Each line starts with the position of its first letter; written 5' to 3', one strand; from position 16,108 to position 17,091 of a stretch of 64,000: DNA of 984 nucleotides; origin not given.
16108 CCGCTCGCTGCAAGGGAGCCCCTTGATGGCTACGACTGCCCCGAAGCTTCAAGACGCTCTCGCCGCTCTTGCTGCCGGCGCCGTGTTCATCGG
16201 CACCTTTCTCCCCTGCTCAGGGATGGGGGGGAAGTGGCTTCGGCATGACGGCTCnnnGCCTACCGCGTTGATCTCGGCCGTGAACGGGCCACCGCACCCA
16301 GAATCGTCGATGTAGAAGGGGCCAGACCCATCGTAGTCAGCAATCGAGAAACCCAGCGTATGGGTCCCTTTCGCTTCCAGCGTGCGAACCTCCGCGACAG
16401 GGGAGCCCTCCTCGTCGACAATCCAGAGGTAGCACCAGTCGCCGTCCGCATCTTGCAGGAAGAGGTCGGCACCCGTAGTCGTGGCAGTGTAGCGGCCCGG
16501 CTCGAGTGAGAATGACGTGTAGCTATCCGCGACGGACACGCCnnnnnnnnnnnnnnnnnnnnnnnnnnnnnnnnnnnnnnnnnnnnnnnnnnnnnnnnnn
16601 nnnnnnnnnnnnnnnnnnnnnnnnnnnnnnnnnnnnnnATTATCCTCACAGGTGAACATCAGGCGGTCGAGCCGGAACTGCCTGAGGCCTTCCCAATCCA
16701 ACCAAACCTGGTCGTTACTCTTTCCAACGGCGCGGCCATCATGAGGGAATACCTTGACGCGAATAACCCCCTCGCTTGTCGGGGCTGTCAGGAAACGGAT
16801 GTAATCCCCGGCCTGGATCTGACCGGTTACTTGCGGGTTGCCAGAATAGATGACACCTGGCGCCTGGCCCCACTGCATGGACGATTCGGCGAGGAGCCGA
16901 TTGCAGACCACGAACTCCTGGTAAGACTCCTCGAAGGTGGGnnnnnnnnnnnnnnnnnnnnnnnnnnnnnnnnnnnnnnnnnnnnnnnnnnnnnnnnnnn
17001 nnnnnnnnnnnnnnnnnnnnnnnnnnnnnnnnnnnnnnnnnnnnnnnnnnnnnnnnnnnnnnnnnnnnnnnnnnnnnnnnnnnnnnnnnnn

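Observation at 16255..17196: Cargo gene: membrane-anchored extracytoplasmic two-domain protein with Pro/Glu-rich linkers and no recognisable family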

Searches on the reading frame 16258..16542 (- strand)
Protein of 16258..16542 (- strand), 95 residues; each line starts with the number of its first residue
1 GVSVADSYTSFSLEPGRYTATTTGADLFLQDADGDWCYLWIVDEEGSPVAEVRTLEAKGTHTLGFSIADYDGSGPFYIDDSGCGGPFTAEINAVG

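Call 64: search_solved_structures(query=A6, max_evalue=10)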
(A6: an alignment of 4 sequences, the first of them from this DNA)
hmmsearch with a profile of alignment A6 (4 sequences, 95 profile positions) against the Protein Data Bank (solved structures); distinct sequences matched with E-value up to 10: 7.
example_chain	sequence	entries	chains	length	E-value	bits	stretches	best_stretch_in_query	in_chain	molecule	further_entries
5gy6_A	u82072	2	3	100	0.095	16.2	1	10-39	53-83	Ribonuclease T1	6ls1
9nb8_A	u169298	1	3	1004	0.28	14.7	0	63-87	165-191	Scavenger receptor cysteine-rich type 1 protein M130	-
8xmk_D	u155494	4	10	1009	0.31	14.5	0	63-87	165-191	Scavenger receptor cysteine-rich type 1 protein M130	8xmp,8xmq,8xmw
9nb5_A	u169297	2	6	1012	0.31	14.5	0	63-87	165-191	Scavenger receptor cysteine-rich type 1 protein M130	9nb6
9fmu_D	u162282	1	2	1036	0.45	14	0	63-87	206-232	Scavenger receptor cysteine-rich type 1 protein M130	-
9fhb_D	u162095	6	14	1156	0.54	13.8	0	63-87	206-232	Scavenger receptor cysteine-rich type 1 protein M130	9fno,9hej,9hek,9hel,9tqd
3fiq_A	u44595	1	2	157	1.3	12.5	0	31-61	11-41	Odorant-binding protein 1F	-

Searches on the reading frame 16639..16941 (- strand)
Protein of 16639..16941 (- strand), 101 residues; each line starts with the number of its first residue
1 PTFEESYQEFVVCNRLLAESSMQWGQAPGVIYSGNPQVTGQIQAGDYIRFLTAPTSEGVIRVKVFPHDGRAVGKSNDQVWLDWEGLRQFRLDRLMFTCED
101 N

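Call 63: search_solved_structures(query=A5, max_evalue=10)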
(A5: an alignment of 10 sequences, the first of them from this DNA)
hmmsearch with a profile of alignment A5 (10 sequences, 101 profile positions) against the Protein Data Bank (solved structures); distinct sequences matched with E-value up to 10: 3.
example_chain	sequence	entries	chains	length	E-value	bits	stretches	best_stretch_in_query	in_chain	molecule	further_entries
4jkk_A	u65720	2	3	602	0.57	13.6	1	37-79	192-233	Beta-glucuronidase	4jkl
6z3b_B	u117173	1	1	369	1.5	12.3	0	41-84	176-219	Gfo/Idh/MocA family oxidoreductase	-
6z3b_A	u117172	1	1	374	1.5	12.2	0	41-84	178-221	Gfo/Idh/MocA family oxidoreductase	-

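Call 66: find_related_loci(query=A5, collection=metagenome_contigs, flank=6000)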
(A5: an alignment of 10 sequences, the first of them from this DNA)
Query A5 (101 aa) in metagenome_contigs; peptide patterns used: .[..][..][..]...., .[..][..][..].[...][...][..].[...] (x = any residue, [..] = any of these).
196 stretches matched a pattern, but none encodes a relative of the query by tblastn (E <= 1e-3).

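Call 67: find_related_loci(query=A5, collection=viral_contigs, flank=6000)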
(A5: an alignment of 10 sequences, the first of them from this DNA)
Query A5 (101 aa) in viral_contigs; peptide patterns used: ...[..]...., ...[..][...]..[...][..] (x = any residue, [..] = any of these).
55 stretches matched a pattern, but none encodes a relative of the query by tblastn (E <= 1e-3).

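Call 72: predict_structure(alignment_id=A5)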
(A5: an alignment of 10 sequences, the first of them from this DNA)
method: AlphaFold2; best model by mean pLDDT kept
length: 101 residues; sequences in the alignment: 10
mean_pLDDT: 89.5   pTM: 0.81
mean pLDDT of the five models: 89.5, 86.7, 85.3, 82.6, 77.4
residues with pLDDT >= 90: 64; 70-90: 34; 50-70: 2; < 50: 1
segments of 3 or more residues with pLDDT < 50: none
pLDDT, mean of each block of 10 residues (from residue 1): 87 92 92 91 94 92 92 81 90 87 47
secondary structure, 60 per line:
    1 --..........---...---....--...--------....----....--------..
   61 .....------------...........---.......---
elements in order: H3-12 E16-18 E22-25 E39-42 E47-50 E59-65 E78-82 H83-88 H92-95 E96-98
